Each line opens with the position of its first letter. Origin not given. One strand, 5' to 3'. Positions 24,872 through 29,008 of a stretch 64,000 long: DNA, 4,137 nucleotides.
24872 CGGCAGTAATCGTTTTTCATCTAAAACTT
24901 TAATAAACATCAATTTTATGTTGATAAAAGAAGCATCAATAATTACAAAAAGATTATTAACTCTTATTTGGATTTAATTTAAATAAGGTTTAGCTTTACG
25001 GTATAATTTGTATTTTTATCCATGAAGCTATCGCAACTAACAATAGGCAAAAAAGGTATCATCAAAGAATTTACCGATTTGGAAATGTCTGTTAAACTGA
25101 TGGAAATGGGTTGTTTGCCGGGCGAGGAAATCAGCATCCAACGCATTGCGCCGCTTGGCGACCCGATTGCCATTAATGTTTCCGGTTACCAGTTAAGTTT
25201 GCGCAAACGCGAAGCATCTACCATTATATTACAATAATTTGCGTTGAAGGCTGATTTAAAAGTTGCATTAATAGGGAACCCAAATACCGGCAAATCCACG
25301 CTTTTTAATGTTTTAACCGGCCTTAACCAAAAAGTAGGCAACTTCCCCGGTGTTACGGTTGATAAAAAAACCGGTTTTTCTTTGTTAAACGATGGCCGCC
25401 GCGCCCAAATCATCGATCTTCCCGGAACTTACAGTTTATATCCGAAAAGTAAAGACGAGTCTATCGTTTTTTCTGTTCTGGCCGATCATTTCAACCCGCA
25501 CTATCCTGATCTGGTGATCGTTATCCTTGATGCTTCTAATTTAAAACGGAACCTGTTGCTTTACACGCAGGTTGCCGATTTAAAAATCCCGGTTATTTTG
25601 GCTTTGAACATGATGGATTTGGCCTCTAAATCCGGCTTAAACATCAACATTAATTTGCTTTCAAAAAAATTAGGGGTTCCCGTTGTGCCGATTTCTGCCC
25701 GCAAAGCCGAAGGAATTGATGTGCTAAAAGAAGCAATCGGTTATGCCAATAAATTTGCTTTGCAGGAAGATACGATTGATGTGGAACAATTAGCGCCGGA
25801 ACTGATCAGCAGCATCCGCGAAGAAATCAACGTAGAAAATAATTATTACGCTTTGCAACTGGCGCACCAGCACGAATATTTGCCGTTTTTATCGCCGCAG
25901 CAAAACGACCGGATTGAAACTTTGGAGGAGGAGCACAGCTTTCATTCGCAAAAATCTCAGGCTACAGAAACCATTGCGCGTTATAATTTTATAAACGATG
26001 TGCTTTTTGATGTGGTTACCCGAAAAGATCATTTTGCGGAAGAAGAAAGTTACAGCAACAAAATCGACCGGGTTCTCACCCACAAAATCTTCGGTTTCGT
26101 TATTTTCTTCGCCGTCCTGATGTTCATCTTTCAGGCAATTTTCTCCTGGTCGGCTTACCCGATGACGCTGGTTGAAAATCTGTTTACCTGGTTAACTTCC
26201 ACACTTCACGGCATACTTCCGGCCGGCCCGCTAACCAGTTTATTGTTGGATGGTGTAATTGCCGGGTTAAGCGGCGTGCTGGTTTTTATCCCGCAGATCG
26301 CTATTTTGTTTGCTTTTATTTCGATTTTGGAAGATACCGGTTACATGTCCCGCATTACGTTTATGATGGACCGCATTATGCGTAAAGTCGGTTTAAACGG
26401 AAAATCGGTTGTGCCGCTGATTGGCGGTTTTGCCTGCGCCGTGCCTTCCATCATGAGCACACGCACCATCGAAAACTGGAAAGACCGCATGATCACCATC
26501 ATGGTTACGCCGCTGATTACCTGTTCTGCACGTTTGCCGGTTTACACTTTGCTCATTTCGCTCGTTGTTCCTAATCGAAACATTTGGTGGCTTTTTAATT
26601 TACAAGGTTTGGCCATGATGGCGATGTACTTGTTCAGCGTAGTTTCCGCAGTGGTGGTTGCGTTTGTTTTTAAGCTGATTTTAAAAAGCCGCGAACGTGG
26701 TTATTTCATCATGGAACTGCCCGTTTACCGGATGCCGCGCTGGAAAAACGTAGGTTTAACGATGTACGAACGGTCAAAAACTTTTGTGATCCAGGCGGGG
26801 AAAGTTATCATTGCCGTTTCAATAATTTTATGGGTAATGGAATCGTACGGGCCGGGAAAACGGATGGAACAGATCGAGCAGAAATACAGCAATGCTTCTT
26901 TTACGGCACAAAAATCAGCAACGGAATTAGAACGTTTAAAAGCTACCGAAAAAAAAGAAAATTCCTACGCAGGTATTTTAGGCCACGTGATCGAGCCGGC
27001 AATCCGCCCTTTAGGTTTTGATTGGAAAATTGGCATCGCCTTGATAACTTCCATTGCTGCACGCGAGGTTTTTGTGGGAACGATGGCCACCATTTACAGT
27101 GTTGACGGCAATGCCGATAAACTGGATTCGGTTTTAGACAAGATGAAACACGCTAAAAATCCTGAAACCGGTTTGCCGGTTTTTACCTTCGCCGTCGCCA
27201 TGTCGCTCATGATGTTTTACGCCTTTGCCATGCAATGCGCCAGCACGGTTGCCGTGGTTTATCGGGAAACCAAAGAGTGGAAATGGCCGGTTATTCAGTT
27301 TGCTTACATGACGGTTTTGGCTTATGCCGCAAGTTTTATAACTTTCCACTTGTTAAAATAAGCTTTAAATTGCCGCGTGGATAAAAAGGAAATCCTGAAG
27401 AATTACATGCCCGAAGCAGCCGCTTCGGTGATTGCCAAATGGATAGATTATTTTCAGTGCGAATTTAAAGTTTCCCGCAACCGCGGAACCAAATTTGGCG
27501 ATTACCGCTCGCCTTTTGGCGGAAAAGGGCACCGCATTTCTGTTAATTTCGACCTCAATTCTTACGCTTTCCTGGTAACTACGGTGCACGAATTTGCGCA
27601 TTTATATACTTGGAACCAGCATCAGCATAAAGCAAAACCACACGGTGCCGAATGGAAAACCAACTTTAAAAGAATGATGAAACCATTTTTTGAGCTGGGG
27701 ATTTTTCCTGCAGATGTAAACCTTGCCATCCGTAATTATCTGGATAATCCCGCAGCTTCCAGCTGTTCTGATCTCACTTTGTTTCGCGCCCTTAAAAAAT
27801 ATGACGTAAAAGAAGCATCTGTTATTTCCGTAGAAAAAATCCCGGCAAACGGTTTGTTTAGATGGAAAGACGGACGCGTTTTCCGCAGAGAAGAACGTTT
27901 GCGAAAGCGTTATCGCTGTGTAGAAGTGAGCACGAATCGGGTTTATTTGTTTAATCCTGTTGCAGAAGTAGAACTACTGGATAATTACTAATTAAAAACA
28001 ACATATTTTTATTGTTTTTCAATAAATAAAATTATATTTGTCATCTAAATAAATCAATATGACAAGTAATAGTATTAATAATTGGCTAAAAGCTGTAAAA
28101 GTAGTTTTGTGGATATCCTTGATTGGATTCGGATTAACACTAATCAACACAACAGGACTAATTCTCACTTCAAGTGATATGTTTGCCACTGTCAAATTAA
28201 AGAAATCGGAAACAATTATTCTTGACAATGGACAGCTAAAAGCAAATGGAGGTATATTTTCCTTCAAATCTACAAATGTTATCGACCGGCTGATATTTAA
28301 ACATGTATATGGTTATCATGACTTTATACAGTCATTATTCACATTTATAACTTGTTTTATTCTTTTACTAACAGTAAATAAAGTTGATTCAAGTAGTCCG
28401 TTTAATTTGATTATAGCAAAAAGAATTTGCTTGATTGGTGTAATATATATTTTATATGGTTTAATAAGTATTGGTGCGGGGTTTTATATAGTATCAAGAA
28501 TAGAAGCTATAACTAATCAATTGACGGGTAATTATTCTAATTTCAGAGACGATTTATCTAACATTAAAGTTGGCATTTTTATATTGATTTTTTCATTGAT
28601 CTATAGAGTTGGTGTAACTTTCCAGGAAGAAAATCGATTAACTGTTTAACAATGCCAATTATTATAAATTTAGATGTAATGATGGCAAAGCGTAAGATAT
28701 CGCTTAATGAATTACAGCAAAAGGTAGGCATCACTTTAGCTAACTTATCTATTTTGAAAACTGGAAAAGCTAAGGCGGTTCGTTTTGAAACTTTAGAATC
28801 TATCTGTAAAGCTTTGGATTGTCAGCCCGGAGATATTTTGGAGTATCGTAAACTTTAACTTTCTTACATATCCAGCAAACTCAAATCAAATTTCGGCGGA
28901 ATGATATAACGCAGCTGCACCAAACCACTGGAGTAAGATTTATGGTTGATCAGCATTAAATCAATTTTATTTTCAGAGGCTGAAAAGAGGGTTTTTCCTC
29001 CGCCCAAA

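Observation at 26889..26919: Full-length (about 31 nt) motif copies embedded in frame in non-homologous housekeeping genes, with the spacer TAA replaced by CAA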

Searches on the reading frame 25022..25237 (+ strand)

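Call 34: search_protein_families(library=pfam, max_evalue=0.00001, proteins=[window:25022-25237:+])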
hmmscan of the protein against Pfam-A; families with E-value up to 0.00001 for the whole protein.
window:25022-25237:+ (71 aa): 1 family
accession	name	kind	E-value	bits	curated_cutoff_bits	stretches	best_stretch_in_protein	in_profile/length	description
PF04023.20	FeoA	-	3.2e-20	72.4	23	1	1-69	1-71/74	FeoA domain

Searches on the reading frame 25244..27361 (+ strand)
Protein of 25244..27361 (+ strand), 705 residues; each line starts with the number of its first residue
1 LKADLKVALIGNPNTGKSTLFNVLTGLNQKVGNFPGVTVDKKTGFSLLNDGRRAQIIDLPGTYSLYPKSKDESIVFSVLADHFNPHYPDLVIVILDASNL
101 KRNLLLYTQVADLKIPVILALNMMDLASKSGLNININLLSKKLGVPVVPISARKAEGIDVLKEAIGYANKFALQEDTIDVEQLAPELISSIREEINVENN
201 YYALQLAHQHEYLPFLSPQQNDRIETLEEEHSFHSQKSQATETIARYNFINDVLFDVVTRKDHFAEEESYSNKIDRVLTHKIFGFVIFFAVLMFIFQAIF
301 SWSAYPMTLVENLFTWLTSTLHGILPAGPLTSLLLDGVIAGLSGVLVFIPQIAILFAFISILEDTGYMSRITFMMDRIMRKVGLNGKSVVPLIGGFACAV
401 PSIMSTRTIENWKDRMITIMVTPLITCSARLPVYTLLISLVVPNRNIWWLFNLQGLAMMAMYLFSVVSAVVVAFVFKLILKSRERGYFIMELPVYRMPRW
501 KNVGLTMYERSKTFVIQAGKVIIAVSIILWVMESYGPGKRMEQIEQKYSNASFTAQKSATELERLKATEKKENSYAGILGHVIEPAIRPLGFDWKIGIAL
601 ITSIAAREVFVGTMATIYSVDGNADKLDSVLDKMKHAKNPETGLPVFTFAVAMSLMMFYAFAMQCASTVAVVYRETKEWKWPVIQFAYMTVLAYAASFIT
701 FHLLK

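Call 16: find_related_loci(query=window:25244-27361:+, collection=genome_contigs, flank=10000)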
Query window:25244-27361:+ (705 aa) in genome_contigs; peptide patterns used: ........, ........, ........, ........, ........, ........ (x = any residue, [..] = any of these).
343 stretches matched a pattern; 311 encode a relative of the query (tblastn E <= 1e-3); the best 80 are kept; 80 distinct loci.
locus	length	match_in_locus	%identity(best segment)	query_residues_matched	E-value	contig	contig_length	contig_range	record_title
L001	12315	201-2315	94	1-705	0e+0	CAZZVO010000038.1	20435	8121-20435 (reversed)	MAG: uncultured Mucilaginibacter sp. isolate Brown_J.bin.6 genome assembly, contig: NODE_556_length_20435_cov_6.427184,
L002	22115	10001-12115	93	1-705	0e+0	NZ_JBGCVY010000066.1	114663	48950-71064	MAG: Mucilaginibacter sp. isolate MAG_010 k141_77368, whole genome shotgun sequence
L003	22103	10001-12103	91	5-705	0e+0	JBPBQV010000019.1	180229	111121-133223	MAG: Janthinobacterium lividum isolate 3300036999_metabat.20 3300036999_metabat.20_Ga0393378_0000015, whole genome shotg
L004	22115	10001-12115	90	1-705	0e+0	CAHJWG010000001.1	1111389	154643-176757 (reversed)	Sphingobacteriaceae bacterium isolate Lichen_MAGs_lobaria3 genome assembly, contig: NODE_1_length_1111389_cov_6.598496,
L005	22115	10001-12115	91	1-705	0e+0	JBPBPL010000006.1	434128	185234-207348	MAG: Janthinobacterium lividum isolate 3300051444_24 3300051444_24_Ga0502433_00000004, whole genome shotgun sequence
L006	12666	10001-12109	90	3-705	0e+0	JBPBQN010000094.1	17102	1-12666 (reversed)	MAG: Janthinobacterium lividum isolate 3300037009_metabat.5 3300037009_metabat.5_Ga0393353_0000152, whole genome shotgun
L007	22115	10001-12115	90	1-705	0e+0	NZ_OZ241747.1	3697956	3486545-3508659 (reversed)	MAG: Mucilaginibacter sp. isolate 3d3be44a-3fb6-4c8a-808a-0f79c2c8dbc6 chromosome 1, complete sequence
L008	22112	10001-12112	78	1-705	0e+0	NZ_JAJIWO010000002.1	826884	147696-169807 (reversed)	Mucilaginibacter sp. UR6-11 contig2, whole genome shotgun sequence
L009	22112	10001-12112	77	1-705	0e+0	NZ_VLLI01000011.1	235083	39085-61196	Mucilaginibacter frigoritolerans strain ATCC BAA-1854 JN11DRAFT_scaffold00011.11, whole genome shotgun sequence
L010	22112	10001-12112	77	1-705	0e+0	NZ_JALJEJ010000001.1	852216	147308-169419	Mucilaginibacter straminoryzae strain RS28 contig1, whole genome shotgun sequence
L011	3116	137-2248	76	1-705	0e+0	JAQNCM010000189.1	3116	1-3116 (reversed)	MAG: Mucilaginibacter sp. isolate RYN_329 scaffold_441298, whole genome shotgun sequence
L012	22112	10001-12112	77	1-705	0e+0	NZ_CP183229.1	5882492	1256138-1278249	Mucilaginibacter sp. X4EP1 chromosome, complete genome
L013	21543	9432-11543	77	1-705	0e+0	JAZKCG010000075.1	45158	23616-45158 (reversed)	MAG: Bacteroidota bacterium isolate ADI_H3L2_122-bin022 ADIH3L2_B022_0_000000000075, whole genome shotgun sequence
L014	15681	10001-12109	77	1-705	0e+0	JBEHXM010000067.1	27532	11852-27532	MAG: Bacteroidota bacterium isolate ES1.bin.73 NODE_1603_length_27532_cov_4.869354, whole genome shotgun sequence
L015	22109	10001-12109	77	1-705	0e+0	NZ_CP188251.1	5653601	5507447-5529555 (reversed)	Mucilaginibacter sp. McL0603 chromosome, complete genome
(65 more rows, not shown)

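Call 29: search_protein_families(library=pfam, proteins=[window:25244-27361:+])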
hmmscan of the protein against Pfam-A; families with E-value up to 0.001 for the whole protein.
window:25244-27361:+ (705 aa): 6 families
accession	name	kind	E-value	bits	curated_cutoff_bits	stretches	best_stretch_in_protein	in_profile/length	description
PF02421.24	FeoB_N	-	2.1e-57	193.5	27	1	6-165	2-156/156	Ferrous iron transport protein B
PF07670.19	Gate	-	1e-40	138.8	29.6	2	345-437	1-100/104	Nucleoside recognition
PF01926.29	MMR_HSR1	-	1.3e-18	67.6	21.9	1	6-122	1-112/113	50S ribosome-binding GTPase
PF07664.17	FeoB_C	-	6.3e-16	58.3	26.6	1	458-510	1-54/54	Ferrous iron transport protein B C terminus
PF00009.33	GTP_EFTU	-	5.3e-05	23.3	26.5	0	89-165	94-182/188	Elongation factor Tu GTP binding domain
PF03193.22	RsgA_GTPase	-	0.00011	22.5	30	0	99-165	41-104/174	RsgA GTPase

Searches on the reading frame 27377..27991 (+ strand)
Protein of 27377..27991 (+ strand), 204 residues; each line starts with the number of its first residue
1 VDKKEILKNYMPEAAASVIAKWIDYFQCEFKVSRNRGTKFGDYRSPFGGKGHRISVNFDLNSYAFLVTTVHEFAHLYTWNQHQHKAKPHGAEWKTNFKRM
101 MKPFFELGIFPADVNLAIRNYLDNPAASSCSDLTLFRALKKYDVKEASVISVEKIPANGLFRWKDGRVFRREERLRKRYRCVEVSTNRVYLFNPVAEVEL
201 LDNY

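Call 34: search_protein_families(library=pfam, max_evalue=0.00001, proteins=[window:27377-27991:+])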
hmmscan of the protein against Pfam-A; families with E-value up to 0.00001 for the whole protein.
window:27377-27991:+ (204 aa): 1 family
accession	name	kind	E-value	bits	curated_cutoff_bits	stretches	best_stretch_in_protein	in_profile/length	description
PF10263.15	SprT-like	-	4.5e-07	30.1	25.6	1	27-104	20-99/108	SprT-like family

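Call 68: search_protein_families(library=ncbifam, max_evalue=0.00001, proteins=[window:27377-27991:+])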
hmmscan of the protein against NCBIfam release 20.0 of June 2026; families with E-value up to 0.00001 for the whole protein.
window:27377-27991:+ (204 aa): 0 families

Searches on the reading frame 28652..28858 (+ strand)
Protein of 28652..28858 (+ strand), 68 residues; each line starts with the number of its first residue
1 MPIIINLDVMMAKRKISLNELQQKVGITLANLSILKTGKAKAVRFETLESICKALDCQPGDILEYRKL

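Call 35: search_protein_families(library=pfam, max_evalue=0.00001, proteins=[window:28652-28858:+])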
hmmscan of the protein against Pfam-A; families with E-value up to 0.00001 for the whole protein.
window:28652-28858:+ (68 aa): 1 family
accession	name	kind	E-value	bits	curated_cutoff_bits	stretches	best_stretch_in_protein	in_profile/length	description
PF13443.12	HTH_26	-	5e-25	88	22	1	6-65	1-60/63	Cro/C1-type HTH DNA-binding domain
